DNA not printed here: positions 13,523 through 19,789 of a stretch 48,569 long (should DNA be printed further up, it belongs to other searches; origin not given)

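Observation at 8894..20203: Enediyne-type (PksE) polyketide cassette in a diderm genome, embedded among housekeeping genes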

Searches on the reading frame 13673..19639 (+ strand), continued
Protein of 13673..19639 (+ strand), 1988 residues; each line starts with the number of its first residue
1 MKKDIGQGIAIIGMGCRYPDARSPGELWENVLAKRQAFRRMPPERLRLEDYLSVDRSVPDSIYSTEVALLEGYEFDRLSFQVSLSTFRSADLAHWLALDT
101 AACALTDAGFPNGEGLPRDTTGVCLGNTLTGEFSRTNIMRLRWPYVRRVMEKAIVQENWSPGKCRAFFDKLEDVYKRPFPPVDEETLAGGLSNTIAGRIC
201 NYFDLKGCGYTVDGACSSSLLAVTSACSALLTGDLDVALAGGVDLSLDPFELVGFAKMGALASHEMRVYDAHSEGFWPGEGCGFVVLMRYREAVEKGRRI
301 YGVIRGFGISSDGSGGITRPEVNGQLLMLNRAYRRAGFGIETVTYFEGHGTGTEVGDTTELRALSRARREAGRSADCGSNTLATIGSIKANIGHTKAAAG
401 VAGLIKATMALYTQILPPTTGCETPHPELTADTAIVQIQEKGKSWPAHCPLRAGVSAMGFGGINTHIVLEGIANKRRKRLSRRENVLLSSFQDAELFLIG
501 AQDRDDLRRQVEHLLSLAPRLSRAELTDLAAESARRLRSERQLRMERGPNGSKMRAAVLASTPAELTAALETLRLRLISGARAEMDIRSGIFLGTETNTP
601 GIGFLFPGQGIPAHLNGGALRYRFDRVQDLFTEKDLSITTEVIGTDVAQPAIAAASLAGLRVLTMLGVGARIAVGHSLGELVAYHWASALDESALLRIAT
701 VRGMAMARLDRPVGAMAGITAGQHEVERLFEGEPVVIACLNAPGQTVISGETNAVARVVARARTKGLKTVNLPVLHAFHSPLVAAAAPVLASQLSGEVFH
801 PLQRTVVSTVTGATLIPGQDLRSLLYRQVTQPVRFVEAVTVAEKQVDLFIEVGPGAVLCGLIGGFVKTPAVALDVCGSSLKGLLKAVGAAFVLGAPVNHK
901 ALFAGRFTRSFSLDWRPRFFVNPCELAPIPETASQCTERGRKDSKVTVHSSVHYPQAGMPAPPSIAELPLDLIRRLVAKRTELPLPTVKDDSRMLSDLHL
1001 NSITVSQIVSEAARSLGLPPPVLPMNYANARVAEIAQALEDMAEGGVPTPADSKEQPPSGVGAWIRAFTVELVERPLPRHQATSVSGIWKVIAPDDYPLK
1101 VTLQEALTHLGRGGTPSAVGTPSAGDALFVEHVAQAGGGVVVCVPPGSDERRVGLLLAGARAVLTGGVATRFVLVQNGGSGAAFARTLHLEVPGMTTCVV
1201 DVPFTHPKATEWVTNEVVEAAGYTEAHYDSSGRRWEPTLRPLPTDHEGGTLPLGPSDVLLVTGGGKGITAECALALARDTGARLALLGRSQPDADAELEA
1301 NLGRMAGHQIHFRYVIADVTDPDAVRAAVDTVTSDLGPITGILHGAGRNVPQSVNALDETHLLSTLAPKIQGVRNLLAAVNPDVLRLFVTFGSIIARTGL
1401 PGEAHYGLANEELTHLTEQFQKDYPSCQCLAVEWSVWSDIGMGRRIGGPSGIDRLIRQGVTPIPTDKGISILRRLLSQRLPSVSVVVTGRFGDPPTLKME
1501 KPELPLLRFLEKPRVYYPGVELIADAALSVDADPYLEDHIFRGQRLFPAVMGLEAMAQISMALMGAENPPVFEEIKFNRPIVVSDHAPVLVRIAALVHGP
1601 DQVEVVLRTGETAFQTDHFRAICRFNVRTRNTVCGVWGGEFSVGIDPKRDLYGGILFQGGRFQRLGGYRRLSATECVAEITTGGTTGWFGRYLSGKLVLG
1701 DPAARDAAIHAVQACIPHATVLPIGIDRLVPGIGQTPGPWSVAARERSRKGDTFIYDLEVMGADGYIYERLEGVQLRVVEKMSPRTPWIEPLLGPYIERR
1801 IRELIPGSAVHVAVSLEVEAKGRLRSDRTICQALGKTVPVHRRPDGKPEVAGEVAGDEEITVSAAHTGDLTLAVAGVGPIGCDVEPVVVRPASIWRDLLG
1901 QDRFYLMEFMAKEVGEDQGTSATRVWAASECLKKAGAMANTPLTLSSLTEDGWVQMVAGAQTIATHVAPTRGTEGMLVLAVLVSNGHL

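Call 20: find_encoding_contigs(protein=P0006, flank=10000, max_places=2)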
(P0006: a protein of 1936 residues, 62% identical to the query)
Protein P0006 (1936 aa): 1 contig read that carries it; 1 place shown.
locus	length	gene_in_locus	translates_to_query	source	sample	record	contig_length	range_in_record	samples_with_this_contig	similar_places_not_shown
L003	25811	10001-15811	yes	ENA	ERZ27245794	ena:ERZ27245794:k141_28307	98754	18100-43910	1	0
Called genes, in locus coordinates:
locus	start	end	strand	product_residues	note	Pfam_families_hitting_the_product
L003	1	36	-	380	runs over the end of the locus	PF01266:DAO (weak), PF22578:GGR_cat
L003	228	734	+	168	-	PF02643:DUF192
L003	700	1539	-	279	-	PF02585:PIG-L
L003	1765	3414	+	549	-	PF01590:GAF, PF13185:GAF_2, PF13492:GAF_3, PF01590:GAF, PF13185:GAF_2, PF13492:GAF_3, PF07568:HisKA_2, PF13581:HATPase_c_2, +2 more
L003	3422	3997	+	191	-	PF00072:Response_reg, PF03861:ANTAR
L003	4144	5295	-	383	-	PF14938:SNAP (faint), PF09976:TPR_21 (faint), PF13424:TPR_12, PF17874:TPR_MalT (weak), PF13424:TPR_12, PF13432:TPR_16 (weak), PF13424:TPR_12, PF17874:TPR_MalT, +7 more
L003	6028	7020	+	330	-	PF08012:DUF1702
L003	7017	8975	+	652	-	PF01839:FG-GAP (weak), PF13517:FG-GAP_3, PF07593:UnbV_ASPIC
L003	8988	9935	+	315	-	-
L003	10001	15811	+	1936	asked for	PF00109:ketoacyl-synt, PF02801:Ketoacyl-synt_C, PF00698:Acyl_transf_1, PF00106:adh_short, PF08659:KR, PF13561:adh_short_C2, PF21089:PKS_DH_N, PF14765:PS-DH, +1 more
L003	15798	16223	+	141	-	PF13279:4HBT_2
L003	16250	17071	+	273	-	PF00165:HTH_AraC (weak), PF12833:HTH_18, PF00165:HTH_AraC (weak)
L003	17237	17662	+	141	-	-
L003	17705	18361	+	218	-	PF19550:DUF6073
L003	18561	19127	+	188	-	PF17131:TP_0789-like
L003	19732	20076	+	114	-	PF00903:Glyoxalase, PF18029:Glyoxalase_6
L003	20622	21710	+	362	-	PF06224:AlkZ-like, PF23235:WHD_3rd_Lhr (weak)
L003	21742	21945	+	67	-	-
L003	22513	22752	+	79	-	PF01909:NTP_transf_2, PF18765:Polbeta (weak)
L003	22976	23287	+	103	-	-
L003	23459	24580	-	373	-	PF13810:DUF4185 (faint), PF02012:BNR (faint), PF25852:DUF6242_C (faint), PF15902:Sortilin-Vps10 (weak)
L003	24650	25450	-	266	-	PF00950:ABC-3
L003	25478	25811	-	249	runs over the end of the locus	PF00005:ABC_tran, PF13304:AAA_21 (weak)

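Call 21: find_encoding_contigs(protein=P0035, flank=10000, max_places=2)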
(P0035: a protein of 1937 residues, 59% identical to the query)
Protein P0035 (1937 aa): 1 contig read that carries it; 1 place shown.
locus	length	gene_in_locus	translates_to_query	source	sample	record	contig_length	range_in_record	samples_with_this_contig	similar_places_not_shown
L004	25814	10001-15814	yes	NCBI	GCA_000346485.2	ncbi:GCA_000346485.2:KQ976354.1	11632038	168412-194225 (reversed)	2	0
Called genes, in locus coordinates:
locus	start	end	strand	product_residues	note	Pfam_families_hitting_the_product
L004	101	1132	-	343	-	PF10604:Polyketide_cyc2 (weak), PF08327:AHSA1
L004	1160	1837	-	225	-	PF19550:DUF6073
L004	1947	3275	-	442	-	PF13646:HEAT_2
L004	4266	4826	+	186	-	-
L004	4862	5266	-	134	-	-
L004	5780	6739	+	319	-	PF08012:DUF1702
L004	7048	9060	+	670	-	PF01839:FG-GAP (faint), PF13517:FG-GAP_3 (weak), PF07593:UnbV_ASPIC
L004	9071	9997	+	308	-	-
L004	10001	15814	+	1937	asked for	PF00109:ketoacyl-synt, PF02801:Ketoacyl-synt_C, PF16197:KAsynt_C_assoc, PF00698:Acyl_transf_1, PF00106:adh_short, PF08659:KR, PF21089:PKS_DH_N, PF14765:PS-DH, +1 more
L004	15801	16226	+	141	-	PF13279:4HBT_2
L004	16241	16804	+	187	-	-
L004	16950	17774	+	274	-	PF00165:HTH_AraC, PF12833:HTH_18, PF00165:HTH_AraC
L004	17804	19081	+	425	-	PF03109:ABC1, PF27536:UbiB_helical (faint), PF01163:RIO1 (faint)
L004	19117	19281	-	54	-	-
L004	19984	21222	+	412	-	PF02690:Na_Pi_cotrans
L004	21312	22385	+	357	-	PF12849:PBP_like_2, PF01547:SBP_bac_1 (weak), PF12727:PBP_like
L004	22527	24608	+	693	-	PF02826:2-Hacid_dh_C (faint), PF02254:TrkA_N, PF02080:TrkA_C (weak)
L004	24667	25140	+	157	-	PF06146:PsiE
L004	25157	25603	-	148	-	PF00753:Lactamase_B (weak), PF19583:ODP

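Call 34: find_related_loci(query=A1, collection=genome_contigs, flank=10000)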
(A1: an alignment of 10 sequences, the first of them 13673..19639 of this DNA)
Query A1 (1988 aa) in genome_contigs; peptide patterns used: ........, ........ (x = any residue, [..] = any of these).
599 stretches matched a pattern (row limit reached: there are more); 583 encode a relative of the query (tblastn E <= 1e-3); the best 80 are kept; 80 distinct loci.
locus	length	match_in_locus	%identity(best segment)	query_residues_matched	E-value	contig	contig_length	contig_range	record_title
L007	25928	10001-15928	57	9-1983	0e+0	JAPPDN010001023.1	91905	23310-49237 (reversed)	MAG: Candidatus Poribacteria bacterium isolate IRC4_bin_27 NODE_269_length_91905_cov_100.61, whole genome shotgun sequen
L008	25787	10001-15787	56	7-1983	0e+0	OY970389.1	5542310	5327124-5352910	MAG: Pyrinomonadaceae bacterium isolate MFD09206.bin.c.1 genome assembly, chromosome: 1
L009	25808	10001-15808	56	9-1985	0e+0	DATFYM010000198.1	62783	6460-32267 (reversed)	MAG TPA_asm: Terriglobia bacterium isolate SMAG_U9543 k141_1240503, whole genome shotgun sequence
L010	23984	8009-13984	54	9-1985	0e+0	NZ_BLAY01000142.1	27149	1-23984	Microseira wollei NIES-4236 sequence142, whole genome shotgun sequence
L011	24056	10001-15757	55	2-1982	0e+0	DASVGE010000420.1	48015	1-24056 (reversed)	MAG TPA_asm: Pyrinomonadaceae bacterium isolate SMAG_U2107 k141_1276616, whole genome shotgun sequence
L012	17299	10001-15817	56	5-1982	0e+0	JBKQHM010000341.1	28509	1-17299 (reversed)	MAG: Isosphaeraceae bacterium isolate SEr2D2E2F__bin_107 SEr2D2E2F_000000135005, whole genome shotgun sequence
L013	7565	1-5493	57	108-1985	0e+0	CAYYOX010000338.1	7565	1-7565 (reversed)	MAG TPA_asm: uncultured Planctomycetaceae bacterium isolate SRP179991_co3_33 genome assembly, contig: NODE_3168_length_7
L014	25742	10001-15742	54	2-1982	0e+0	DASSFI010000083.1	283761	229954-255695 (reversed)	MAG TPA_asm: Pyrinomonadaceae bacterium isolate SMAG_U1001 k141_1276992, whole genome shotgun sequence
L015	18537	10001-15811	56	7-1982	0e+0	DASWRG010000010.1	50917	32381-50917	MAG TPA_asm: Pyrinomonadaceae bacterium isolate SMAG_U3515 k141_1775640, whole genome shotgun sequence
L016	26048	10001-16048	54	5-1985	0e+0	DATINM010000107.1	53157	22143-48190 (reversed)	MAG TPA_asm: Pyrinomonadaceae bacterium isolate SMAG_U15796 k141_260299, whole genome shotgun sequence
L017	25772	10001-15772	55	9-1985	0e+0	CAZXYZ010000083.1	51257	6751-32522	MAG TPA_asm: uncultured Pirellulaceae bacterium isolate binchicken_co16_356 genome assembly, contig: NODE_1086_length_51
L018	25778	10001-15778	54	9-1982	0e+0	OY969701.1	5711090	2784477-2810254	MAG: Pyrinomonadaceae bacterium isolate MFD04212.bin.c.1 genome assembly, chromosome: 1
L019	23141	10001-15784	58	3-1983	0e+0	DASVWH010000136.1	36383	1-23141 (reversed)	MAG TPA_asm: Pyrinomonadaceae bacterium isolate SMAG_U3365 k141_348634, whole genome shotgun sequence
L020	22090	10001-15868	49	1-1983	0e+0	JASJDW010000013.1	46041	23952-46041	MAG: Crocosphaera sp. isolate MO_192.B18 MO_192.c_127, whole genome shotgun sequence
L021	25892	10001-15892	54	5-1982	0e+0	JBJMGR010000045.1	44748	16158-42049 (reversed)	MAG: Pyrinomonadaceae bacterium isolate H3_18_all_fractions_metab_conc_6_64_56 k255_601981, whole genome shotgun sequenc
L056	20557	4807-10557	48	9-1988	0e+0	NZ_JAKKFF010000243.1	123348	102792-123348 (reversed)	Micromonospora foliorum strain PSH25 PSH25_243, whole genome shotgun sequence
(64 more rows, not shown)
